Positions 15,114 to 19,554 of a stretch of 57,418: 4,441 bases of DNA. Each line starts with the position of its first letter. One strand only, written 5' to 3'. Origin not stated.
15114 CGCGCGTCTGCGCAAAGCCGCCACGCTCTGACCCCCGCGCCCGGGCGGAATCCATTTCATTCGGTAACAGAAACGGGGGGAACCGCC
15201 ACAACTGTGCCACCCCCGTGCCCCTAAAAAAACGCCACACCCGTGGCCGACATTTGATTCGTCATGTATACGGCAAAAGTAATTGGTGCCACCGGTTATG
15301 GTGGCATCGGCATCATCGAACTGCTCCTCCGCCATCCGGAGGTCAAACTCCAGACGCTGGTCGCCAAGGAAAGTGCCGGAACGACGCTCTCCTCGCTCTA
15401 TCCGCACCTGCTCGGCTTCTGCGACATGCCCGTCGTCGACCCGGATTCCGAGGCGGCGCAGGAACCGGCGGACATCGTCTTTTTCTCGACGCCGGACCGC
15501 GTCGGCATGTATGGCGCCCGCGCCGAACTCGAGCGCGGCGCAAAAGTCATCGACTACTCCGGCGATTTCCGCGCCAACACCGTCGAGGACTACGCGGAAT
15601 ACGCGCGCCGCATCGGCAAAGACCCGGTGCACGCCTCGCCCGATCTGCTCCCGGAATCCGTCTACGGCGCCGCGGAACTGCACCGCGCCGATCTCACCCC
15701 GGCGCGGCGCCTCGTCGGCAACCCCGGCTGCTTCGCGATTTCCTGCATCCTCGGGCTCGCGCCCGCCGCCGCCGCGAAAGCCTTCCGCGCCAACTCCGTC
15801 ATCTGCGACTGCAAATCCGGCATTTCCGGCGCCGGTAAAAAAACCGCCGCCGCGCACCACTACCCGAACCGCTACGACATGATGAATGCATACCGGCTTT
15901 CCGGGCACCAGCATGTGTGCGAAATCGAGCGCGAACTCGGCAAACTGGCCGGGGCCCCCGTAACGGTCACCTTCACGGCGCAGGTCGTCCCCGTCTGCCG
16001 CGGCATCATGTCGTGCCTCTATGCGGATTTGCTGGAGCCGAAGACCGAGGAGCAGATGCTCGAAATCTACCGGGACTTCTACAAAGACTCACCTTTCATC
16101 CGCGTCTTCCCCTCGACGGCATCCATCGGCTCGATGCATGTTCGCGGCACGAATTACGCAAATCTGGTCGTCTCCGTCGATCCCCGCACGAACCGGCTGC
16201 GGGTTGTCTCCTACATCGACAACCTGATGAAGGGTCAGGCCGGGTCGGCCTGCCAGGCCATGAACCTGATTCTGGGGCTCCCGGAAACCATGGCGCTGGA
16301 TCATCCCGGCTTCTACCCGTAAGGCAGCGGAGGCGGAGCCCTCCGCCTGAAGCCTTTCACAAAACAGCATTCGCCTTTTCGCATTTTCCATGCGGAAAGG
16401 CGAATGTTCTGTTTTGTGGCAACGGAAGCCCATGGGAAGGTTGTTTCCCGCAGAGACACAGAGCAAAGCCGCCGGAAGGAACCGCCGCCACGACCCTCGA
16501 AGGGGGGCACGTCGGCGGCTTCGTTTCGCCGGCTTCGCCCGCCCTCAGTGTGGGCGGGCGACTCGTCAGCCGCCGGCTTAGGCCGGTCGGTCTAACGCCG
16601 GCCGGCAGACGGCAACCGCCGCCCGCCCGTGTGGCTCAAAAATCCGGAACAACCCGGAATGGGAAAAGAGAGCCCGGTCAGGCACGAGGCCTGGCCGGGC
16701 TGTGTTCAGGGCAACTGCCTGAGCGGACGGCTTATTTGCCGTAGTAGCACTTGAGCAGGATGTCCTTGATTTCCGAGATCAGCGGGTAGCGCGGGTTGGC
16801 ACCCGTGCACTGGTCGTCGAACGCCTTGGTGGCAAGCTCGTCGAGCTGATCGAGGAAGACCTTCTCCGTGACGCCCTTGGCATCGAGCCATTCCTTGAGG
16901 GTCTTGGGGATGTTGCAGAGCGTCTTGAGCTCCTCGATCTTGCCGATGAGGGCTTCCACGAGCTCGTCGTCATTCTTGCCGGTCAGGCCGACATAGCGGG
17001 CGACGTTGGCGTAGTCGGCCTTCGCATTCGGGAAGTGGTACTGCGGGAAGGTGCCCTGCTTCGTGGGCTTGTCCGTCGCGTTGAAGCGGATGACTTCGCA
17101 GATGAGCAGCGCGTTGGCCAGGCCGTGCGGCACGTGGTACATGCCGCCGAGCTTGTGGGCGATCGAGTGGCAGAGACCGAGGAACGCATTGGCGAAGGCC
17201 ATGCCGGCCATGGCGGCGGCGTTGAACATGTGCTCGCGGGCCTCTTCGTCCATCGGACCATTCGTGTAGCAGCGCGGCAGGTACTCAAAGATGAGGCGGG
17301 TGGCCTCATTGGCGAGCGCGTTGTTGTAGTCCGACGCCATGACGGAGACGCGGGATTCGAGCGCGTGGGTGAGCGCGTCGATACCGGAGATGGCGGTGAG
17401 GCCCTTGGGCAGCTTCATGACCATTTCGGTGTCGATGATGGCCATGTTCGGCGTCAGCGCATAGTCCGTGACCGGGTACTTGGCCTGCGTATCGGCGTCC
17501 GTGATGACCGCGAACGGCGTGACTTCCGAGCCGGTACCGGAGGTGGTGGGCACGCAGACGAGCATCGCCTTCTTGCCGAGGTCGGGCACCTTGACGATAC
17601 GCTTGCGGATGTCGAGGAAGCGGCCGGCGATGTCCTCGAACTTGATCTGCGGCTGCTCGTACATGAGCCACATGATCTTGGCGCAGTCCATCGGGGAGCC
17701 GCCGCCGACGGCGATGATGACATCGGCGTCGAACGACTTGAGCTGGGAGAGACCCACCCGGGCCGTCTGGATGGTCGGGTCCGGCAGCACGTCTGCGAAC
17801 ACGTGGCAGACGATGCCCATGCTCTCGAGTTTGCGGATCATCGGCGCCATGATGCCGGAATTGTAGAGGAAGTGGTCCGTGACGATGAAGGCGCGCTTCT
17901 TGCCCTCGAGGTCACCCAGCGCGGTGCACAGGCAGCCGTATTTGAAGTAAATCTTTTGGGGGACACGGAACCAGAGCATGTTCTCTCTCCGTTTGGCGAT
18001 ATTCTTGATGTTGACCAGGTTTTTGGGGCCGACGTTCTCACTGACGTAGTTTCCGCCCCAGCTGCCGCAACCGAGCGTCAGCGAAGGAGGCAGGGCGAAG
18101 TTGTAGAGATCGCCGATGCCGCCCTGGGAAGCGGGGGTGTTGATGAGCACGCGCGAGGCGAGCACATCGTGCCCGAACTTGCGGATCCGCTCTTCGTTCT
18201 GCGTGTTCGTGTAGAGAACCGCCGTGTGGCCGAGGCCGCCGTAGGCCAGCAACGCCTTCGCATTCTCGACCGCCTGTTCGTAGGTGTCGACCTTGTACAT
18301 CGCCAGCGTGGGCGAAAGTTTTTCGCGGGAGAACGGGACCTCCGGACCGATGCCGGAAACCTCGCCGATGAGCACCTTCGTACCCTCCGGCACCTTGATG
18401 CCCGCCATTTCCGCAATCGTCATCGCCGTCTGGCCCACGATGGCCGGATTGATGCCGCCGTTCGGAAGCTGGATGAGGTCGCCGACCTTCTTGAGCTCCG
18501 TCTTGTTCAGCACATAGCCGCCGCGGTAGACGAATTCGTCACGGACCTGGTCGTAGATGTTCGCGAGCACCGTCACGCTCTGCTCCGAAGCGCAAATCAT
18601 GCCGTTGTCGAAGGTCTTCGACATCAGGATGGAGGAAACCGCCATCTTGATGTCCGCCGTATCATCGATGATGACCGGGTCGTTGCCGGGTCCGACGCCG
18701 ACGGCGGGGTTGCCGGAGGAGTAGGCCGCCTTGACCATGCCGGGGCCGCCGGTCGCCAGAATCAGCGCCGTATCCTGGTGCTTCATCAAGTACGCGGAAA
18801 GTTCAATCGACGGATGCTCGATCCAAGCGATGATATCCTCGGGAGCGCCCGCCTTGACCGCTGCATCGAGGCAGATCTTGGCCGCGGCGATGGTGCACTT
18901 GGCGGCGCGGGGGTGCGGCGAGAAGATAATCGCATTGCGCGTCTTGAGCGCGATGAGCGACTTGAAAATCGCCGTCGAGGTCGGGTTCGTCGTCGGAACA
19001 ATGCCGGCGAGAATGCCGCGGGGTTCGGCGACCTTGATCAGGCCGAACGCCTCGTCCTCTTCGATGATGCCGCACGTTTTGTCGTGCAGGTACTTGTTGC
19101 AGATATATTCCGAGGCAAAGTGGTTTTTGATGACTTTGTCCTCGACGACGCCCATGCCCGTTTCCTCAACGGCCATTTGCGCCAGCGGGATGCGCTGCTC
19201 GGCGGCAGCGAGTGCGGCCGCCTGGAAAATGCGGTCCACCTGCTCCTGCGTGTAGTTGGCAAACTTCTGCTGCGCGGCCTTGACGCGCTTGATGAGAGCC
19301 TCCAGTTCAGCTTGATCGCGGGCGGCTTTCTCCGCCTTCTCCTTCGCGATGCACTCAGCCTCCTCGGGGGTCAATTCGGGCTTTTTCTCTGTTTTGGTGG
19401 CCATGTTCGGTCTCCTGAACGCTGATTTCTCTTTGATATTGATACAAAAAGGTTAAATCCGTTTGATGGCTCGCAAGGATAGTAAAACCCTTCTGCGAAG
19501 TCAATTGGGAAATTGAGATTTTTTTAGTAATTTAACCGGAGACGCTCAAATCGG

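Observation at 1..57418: A dense family of mosaic intergenic repeats built from shuffled short modules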

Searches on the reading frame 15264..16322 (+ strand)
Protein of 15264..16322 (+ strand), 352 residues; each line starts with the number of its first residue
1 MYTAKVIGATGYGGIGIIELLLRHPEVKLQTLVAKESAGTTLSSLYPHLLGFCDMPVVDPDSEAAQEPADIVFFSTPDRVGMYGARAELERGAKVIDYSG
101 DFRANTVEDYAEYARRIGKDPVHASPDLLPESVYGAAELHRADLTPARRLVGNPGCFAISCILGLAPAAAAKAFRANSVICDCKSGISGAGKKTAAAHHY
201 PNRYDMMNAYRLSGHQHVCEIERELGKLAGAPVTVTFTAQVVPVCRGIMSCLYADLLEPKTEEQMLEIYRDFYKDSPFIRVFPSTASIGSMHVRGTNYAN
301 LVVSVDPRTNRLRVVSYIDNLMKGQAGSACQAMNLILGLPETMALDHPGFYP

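Call 9: search_protein_families(library=pfam, proteins=[window:15264-16322:+])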
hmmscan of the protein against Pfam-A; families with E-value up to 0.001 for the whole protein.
window:15264-16322:+ (352 aa): 3 families
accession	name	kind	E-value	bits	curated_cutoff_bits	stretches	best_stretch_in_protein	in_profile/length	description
PF22698.1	Semialdhyde_dhC_1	-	7e-49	166.3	27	1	156-320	1-165/165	Semialdehyde dehydrogenase, dimerisation domain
PF01118.30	Semialdhyde_dh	-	1.3e-23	84.1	26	1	5-144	3-118/121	Semialdehyde dehydrogenase, NAD binding domain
PF02774.23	Semialdhyde_dhC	-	5e-17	63.1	26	1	165-323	1-184/184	Semialdehyde dehydrogenase, dimerisation domain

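Call 17: find_encoding_contigs(protein=window:15264-16322:+, flank=10000, max_places=10)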
Protein window:15264-16322:+ (352 aa): 3 contigs read that carry it; 3 places shown.
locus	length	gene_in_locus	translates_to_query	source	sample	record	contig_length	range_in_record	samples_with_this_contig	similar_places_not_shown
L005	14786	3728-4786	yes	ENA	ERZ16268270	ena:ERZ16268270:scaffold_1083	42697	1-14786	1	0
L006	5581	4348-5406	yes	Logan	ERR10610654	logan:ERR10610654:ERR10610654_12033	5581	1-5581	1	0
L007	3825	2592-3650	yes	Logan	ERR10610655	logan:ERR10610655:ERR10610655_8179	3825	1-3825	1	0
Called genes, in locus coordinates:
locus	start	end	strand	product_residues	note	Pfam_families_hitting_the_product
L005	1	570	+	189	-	?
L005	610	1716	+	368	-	-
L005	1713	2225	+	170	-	PF00731:AIRC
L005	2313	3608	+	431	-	PF00749:tRNA-synt_1c, PF19269:Anticodon_2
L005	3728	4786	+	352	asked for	PF01118:Semialdhyde_dh, PF02774:Semialdhyde_dhC, PF22698:Semialdhyde_dhC_1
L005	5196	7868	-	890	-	PF00171:Aldedh, PF00465:Fe-ADH, PF13685:Fe-ADH_2 (weak), PF25137:ADH_Fe_C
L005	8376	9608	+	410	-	PF12704:MacB_PCD, PF02687:FtsX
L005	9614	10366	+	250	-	PF00005:ABC_tran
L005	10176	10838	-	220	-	-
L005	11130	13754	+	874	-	PF02861:Clp_N, PF23569:NBD_SMAX1, PF00004:AAA, PF17871:AAA_lid_9, PF07724:AAA_2, PF00004:AAA, PF07728:AAA_5, PF10431:ClpB_D2-small, +12 more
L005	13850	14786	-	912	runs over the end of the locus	-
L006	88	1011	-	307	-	PF02401:LYTB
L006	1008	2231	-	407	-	PF08239:SH3_3 (weak)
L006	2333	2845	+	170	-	PF00731:AIRC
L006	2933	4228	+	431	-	PF00749:tRNA-synt_1c, PF19269:Anticodon_2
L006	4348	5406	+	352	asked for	PF01118:Semialdhyde_dh, PF02774:Semialdhyde_dhC, PF22698:Semialdhyde_dhC_1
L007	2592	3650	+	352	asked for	PF01118:Semialdhyde_dh, PF02774:Semialdhyde_dhC, PF22698:Semialdhyde_dhC_1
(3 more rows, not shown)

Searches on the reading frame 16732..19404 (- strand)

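Call 10: search_protein_families(library=pfam, proteins=[window:16732-19404:-])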
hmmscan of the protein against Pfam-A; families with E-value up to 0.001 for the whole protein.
window:16732-19404:- (890 aa): 4 families
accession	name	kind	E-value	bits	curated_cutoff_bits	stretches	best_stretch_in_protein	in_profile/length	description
PF25137.1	ADH_Fe_C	-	1.4e-49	168.9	27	1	670-885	1-192/194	Fe-containing alcohol dehydrogenase family, C-terminal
PF00465.25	Fe-ADH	-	6.3e-45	153.2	31.3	1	482-659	1-168/168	Iron-containing alcohol dehydrogenase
PF00171.27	Aldedh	-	5.7e-27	94.8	23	1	24-424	21-425/461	Aldehyde dehydrogenase family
PF13685.12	Fe-ADH_2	-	2.4e-08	34.5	28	1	497-578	15-93/149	Iron-containing alcohol dehydrogenase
